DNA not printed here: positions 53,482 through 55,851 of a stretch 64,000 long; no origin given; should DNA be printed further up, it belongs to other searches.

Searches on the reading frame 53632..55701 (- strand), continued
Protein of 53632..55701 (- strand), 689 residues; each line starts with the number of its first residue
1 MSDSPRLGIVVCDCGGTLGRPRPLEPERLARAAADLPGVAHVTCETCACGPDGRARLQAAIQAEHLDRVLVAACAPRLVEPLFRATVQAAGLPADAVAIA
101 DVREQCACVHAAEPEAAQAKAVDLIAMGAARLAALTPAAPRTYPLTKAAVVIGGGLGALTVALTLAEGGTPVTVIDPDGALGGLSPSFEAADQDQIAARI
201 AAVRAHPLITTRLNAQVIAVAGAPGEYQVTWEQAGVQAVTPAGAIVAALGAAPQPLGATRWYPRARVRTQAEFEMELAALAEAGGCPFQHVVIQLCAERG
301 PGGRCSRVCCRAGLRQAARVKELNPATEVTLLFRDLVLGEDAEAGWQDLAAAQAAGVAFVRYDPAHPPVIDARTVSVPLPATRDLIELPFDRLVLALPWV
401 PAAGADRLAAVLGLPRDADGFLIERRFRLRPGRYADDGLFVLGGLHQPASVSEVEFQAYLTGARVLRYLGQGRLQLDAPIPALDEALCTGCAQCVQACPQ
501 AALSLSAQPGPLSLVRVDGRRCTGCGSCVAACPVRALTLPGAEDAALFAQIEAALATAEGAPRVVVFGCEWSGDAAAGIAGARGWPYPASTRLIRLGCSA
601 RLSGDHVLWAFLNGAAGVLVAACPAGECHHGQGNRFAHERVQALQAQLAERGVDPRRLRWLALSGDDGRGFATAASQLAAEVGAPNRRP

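Call 62: search_solved_structures(query=window:53632-55701:-, max_evalue=1e-55, show_alignments=3)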
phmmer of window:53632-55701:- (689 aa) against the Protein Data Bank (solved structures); distinct sequences matched with E-value up to 1e-55: 4.
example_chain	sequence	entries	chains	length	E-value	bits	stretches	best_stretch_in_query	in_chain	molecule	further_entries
8rvu_a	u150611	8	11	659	7.6e-65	223.2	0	304-556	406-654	H(2):CoB-CoM heterodisulfide,ferredoxin reductase subunit A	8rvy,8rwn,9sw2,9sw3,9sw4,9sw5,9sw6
8rvv_A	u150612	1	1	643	2.6e-64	221.4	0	304-555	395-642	H(2):CoB-CoM heterodisulfide,ferredoxin reductase subunit A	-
5odc_A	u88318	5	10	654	1.4e-62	215.7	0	303-554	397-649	Heterodisulfide reductase, subunit A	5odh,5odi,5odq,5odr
9sfi_A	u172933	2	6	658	4.7e-56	194.1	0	4-233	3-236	CoB--CoM heterodisulfide reductase iron-sulfur subunit A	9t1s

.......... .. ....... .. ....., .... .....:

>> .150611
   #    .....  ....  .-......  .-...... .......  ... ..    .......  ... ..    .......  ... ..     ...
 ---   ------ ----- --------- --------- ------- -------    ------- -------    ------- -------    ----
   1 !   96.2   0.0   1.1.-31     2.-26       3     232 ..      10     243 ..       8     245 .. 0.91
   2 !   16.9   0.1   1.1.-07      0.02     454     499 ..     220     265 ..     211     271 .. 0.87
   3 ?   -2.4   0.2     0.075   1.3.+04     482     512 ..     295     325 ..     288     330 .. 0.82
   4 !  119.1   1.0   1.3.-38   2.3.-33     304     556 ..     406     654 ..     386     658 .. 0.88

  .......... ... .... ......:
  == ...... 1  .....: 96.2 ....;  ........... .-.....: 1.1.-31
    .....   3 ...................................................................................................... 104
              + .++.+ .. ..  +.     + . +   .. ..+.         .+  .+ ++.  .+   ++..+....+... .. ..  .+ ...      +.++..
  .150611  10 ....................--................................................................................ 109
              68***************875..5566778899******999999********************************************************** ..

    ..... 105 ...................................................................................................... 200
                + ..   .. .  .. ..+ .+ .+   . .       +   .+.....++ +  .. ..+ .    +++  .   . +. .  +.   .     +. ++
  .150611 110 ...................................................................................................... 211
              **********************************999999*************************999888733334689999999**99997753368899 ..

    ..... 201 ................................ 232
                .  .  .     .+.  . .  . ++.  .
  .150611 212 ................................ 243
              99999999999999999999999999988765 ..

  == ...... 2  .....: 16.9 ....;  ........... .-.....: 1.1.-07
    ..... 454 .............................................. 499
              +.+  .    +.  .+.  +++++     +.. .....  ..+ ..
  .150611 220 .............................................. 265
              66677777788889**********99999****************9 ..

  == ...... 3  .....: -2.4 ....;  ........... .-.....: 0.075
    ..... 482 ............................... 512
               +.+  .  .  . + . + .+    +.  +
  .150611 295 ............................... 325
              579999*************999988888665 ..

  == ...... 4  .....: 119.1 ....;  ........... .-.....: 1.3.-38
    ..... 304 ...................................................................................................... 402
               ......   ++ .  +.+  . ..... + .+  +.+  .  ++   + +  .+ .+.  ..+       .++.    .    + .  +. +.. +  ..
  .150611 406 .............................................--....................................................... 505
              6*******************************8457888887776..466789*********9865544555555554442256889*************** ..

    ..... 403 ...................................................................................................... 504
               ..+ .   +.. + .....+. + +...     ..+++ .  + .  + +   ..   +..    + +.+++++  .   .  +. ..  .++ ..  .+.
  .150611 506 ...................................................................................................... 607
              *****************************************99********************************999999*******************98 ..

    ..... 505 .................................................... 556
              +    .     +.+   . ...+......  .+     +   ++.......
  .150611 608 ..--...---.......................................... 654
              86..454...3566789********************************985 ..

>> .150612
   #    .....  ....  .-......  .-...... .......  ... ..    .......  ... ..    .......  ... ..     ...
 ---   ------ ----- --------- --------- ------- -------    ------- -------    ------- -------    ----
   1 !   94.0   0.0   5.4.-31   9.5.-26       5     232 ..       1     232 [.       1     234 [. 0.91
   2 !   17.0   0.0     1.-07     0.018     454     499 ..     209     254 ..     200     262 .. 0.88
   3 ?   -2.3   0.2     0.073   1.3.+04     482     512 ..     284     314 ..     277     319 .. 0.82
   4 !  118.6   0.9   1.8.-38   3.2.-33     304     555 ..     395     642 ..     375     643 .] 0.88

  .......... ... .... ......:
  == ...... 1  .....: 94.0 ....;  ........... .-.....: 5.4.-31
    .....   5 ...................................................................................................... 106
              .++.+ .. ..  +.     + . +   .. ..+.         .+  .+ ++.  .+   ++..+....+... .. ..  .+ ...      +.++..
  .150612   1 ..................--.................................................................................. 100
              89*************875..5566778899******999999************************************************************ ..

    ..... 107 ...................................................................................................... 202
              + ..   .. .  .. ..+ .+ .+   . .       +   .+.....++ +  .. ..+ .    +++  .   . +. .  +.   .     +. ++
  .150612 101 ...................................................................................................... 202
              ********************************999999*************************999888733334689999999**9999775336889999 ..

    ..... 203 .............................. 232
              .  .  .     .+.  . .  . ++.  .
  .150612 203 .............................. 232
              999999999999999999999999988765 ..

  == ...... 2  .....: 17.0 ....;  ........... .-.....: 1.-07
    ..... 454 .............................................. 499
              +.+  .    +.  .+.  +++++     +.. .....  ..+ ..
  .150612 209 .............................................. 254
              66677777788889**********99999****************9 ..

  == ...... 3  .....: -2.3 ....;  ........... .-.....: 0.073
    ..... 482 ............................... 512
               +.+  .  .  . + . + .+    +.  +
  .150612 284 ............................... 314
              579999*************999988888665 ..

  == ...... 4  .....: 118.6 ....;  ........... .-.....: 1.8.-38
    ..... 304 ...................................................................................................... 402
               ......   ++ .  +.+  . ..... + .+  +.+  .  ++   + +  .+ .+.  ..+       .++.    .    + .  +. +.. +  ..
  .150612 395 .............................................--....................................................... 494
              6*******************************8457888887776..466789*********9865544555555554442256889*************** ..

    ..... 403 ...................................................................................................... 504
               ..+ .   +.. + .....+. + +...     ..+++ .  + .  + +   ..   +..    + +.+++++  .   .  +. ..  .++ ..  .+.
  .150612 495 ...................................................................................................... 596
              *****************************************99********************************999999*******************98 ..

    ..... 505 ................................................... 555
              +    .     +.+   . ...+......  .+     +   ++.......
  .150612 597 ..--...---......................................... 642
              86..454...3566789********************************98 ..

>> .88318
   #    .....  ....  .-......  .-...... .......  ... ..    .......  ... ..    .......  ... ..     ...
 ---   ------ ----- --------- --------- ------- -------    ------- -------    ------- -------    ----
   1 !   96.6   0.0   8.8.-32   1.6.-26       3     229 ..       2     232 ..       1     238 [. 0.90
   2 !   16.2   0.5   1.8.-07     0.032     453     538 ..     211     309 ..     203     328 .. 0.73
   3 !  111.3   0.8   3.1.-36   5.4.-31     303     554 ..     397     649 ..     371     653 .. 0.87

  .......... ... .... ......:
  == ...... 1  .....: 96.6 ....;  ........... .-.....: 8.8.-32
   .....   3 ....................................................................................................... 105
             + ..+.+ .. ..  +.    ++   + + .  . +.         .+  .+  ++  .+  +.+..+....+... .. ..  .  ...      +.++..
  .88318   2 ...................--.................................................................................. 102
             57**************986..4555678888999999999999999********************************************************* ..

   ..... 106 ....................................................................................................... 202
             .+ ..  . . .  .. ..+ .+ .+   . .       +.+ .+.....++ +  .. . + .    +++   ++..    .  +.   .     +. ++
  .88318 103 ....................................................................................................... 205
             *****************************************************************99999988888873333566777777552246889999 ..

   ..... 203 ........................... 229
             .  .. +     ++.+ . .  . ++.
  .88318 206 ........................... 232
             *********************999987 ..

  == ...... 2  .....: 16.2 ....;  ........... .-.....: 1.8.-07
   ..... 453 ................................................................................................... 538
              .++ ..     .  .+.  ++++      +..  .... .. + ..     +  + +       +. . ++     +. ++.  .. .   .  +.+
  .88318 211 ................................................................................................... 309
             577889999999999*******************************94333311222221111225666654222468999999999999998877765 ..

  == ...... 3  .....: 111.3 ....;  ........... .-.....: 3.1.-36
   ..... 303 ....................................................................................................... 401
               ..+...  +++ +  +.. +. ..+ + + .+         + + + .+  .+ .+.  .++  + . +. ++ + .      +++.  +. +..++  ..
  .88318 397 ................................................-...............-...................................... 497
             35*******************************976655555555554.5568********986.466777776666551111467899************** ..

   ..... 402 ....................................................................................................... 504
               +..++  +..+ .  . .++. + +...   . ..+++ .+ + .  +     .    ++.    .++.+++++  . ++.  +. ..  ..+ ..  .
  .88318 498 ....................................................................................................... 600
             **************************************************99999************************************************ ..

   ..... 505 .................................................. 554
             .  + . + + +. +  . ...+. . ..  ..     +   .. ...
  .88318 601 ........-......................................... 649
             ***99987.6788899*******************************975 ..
